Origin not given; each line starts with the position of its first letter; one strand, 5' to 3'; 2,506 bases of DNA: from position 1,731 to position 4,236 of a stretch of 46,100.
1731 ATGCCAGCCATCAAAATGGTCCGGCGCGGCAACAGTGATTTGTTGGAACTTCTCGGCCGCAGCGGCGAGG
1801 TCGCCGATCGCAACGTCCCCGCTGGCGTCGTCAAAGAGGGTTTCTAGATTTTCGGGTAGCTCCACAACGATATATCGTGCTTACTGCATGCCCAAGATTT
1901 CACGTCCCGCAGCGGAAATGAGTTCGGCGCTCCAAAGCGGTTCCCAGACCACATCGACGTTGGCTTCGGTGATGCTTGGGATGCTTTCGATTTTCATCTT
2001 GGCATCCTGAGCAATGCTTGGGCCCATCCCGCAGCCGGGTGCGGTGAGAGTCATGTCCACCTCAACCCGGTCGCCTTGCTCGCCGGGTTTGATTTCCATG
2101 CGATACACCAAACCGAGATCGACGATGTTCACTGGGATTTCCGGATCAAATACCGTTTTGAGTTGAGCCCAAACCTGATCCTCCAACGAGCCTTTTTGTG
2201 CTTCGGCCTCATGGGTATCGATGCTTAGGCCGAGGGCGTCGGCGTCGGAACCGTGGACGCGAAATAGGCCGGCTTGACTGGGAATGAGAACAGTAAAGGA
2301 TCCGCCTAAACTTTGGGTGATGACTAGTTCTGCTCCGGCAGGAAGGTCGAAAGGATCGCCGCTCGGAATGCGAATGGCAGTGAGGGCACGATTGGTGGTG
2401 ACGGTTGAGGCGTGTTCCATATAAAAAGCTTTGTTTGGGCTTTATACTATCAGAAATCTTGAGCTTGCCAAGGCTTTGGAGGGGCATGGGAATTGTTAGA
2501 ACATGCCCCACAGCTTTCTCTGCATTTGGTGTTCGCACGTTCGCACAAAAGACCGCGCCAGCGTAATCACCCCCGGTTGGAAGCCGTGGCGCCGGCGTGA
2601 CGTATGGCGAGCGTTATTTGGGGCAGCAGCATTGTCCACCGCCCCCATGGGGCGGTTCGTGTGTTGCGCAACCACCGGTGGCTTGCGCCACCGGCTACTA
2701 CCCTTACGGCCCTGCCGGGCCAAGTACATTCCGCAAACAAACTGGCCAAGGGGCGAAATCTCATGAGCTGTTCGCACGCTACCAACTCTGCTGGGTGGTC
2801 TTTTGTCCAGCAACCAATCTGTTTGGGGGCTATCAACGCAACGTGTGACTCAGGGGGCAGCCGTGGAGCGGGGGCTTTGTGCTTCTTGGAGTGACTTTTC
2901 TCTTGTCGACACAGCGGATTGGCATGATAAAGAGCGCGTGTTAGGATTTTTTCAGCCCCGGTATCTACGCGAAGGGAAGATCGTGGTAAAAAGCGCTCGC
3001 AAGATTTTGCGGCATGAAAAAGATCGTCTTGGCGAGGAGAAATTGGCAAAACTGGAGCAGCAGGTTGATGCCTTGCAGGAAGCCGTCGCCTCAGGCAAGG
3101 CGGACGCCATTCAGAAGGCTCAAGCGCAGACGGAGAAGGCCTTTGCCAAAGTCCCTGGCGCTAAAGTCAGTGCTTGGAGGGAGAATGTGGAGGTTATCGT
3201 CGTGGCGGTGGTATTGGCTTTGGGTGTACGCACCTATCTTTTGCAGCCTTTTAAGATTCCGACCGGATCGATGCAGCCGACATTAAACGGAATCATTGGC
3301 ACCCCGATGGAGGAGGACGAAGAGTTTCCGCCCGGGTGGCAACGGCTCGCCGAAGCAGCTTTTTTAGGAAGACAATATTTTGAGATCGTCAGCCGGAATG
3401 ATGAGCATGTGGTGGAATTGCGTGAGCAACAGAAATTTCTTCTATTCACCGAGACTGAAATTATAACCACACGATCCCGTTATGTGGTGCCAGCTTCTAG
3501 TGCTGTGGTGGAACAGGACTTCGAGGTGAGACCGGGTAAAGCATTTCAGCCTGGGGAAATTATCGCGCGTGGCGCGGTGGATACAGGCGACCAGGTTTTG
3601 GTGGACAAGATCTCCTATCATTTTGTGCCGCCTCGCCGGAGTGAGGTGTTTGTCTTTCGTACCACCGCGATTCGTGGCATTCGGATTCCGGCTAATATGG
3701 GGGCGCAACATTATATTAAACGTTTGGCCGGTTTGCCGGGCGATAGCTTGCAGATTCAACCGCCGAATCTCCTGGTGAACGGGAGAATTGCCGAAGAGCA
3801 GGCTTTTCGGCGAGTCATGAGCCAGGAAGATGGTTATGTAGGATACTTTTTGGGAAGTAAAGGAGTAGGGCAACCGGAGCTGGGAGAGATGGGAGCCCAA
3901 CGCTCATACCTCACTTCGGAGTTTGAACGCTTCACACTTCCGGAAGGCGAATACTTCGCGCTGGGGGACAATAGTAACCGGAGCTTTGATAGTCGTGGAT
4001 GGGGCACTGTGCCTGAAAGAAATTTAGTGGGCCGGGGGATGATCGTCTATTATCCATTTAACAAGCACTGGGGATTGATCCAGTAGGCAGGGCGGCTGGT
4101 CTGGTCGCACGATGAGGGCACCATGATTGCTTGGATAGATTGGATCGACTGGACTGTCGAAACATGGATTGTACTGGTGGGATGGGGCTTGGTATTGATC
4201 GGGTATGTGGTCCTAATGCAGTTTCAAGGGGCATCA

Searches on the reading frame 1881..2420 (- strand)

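Call 59: search_protein_families(library=pfam, proteins=[window:1881-2420:-], max_evalue=0.01)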
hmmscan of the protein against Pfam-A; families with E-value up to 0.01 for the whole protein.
window:1881-2420:- (179 aa): 1 family
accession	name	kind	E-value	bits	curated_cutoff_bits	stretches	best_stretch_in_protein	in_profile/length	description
PF01883.24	FeS_assembly_P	-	8.4e-18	64.9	23.5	1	80-157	1-73/73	Iron-sulfur cluster assembly protein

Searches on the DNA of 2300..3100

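Call 4: search_rna_families(source=window, start=2300, end=3100, threshold=evalue, max_evalue=10, show_alignments=3)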
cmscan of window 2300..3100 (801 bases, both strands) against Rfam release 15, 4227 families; matches with E-value up to 10: 2.
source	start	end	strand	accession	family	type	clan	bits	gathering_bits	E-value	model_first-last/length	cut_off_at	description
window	2775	2793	-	RF01707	JUMPstart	Cis-reg;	-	14.4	35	5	1-38/38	no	JUMPstart RNA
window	2675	2694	+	RF00630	P26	Gene;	-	14.3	36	3.9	42-63/66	no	Pseudomonas sRNA P26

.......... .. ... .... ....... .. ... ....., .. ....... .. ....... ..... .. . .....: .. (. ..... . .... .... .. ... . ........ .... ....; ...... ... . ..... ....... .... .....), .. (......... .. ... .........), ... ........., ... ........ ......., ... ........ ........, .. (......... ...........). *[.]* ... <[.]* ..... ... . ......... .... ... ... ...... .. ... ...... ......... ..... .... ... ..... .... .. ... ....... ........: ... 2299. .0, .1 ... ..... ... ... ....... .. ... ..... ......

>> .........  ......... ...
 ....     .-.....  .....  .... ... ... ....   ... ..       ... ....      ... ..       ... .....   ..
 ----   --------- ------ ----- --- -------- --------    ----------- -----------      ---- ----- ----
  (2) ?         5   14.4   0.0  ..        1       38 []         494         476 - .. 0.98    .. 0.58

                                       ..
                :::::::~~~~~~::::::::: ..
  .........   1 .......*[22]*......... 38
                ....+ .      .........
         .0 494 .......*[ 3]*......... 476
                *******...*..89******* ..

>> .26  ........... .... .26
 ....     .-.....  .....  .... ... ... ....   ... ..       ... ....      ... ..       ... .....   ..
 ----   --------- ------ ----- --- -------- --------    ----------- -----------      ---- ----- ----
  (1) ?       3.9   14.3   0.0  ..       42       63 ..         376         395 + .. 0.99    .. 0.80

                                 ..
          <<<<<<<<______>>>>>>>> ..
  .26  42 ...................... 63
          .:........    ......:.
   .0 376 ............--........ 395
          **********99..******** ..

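Call 22: search_rna_families(source=window, start=2660, end=2740, threshold=evalue, max_evalue=10, show_alignments=4)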
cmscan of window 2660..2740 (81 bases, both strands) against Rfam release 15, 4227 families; matches with E-value up to 10: 6.
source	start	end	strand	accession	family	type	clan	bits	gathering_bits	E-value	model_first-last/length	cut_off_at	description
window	2675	2704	+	RF01687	Acido-Lenti-1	Gene; sRNA;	-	18.5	37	0.012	1-46/46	no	Acido-Lenti-1 RNA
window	2675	2694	+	RF00630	P26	Gene;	-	14.3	36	0.39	42-63/66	no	Pseudomonas sRNA P26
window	2660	2710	+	RF02832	Scr5676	Gene; sRNA;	-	11.7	56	3.1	77-130/130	5'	Streptomyces RNA 5676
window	2675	2693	-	RF03863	mir-1258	Gene; miRNA;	-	11.6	74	9.9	1-72/72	no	mir-1258 microRNA precursor family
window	2674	2739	-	RF00630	P26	Gene;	-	9.1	36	8.3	1-66/66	no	Pseudomonas sRNA P26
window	2677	2718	-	RF01721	Pseudomon-groES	Cis-reg;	-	9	50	8.6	69-111/111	no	Pseudomon-groES RNA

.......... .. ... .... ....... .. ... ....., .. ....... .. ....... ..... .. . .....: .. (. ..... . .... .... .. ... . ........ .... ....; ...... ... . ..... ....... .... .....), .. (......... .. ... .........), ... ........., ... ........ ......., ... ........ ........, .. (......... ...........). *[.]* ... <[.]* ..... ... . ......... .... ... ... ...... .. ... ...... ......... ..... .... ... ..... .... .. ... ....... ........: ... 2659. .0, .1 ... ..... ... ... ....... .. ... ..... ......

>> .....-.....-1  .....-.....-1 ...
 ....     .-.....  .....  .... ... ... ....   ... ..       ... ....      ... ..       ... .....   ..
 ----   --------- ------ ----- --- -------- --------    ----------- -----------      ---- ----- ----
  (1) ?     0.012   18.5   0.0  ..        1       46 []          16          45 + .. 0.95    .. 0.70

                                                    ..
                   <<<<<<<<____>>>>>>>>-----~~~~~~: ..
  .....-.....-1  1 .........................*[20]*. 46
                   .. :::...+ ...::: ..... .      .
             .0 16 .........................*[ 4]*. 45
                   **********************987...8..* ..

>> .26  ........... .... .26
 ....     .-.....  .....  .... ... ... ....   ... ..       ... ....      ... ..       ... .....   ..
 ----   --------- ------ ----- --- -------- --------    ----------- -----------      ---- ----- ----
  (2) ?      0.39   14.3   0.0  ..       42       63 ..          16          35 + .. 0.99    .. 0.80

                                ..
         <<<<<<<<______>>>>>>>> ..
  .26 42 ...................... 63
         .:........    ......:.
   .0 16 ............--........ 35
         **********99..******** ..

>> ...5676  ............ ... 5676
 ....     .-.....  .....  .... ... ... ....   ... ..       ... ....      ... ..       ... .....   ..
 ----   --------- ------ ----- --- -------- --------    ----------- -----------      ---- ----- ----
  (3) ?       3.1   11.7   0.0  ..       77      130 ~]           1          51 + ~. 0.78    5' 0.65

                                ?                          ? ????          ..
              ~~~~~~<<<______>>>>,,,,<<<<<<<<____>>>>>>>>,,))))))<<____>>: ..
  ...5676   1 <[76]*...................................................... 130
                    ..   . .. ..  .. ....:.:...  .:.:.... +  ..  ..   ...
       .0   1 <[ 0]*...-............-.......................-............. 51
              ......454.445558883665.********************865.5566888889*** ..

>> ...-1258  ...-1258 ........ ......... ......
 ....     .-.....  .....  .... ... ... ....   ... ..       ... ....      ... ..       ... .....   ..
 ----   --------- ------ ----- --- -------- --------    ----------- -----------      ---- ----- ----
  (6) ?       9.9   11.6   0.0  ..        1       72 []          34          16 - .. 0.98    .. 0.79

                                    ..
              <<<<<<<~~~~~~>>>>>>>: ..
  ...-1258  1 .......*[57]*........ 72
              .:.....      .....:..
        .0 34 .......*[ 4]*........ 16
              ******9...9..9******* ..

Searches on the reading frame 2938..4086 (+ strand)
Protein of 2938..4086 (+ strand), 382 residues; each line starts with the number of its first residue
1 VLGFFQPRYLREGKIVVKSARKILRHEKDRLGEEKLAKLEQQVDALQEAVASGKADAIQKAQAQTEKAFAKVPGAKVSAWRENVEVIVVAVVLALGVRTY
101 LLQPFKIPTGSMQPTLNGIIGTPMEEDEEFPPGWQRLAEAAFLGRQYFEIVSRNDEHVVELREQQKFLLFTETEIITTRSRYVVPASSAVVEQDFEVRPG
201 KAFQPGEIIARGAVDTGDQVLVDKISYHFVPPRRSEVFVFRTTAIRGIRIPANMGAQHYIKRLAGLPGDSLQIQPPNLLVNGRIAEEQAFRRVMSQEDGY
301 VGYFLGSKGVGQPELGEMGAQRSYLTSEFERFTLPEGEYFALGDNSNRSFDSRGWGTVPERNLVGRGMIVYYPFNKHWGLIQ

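Call 34: find_homologous_proteins(query=window:2938-4086:+)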
Query window:2938-4086:+ (382 aa): 6011 proteins with E <= 0.001 among 8000 candidates; the best 120 are listed.
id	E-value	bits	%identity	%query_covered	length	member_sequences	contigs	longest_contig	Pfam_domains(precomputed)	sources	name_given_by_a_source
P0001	3.5e-251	851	100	100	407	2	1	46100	PF10502.15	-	-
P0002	1.8e-120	421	53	100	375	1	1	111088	PF10502.15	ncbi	-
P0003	1.0e-119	418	53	99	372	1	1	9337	PF10502.15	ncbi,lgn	-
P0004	7.9e-115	402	52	100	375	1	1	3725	PF10502.15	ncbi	ncbi:MAG: signal peptidase I [Verrucomicrobiia bacterium]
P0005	1.5e-114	401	52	99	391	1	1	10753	PF10502.15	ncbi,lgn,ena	-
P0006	3.3e-113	397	52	99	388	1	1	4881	PF10502.15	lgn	-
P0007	1.5e-112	394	51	100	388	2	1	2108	PF10502.15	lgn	-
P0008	4.5e-107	376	48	99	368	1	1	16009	PF10502.15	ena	-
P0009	1.2e-106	375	49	99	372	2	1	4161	PF10502.15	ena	-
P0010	1.8e-106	374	49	99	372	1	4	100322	PF10502.15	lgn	-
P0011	1.1e-105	372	49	99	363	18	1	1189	PF10502.15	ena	-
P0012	3.0e-105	370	49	99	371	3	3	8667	PF10502.15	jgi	jgi:signal peptidase I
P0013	7.2e-105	369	47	99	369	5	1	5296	PF10502.15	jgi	-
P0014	7.2e-105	369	48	99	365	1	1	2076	PF10502.15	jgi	jgi:signal peptidase I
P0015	8.2e-105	369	47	99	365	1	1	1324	PF10502.15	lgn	-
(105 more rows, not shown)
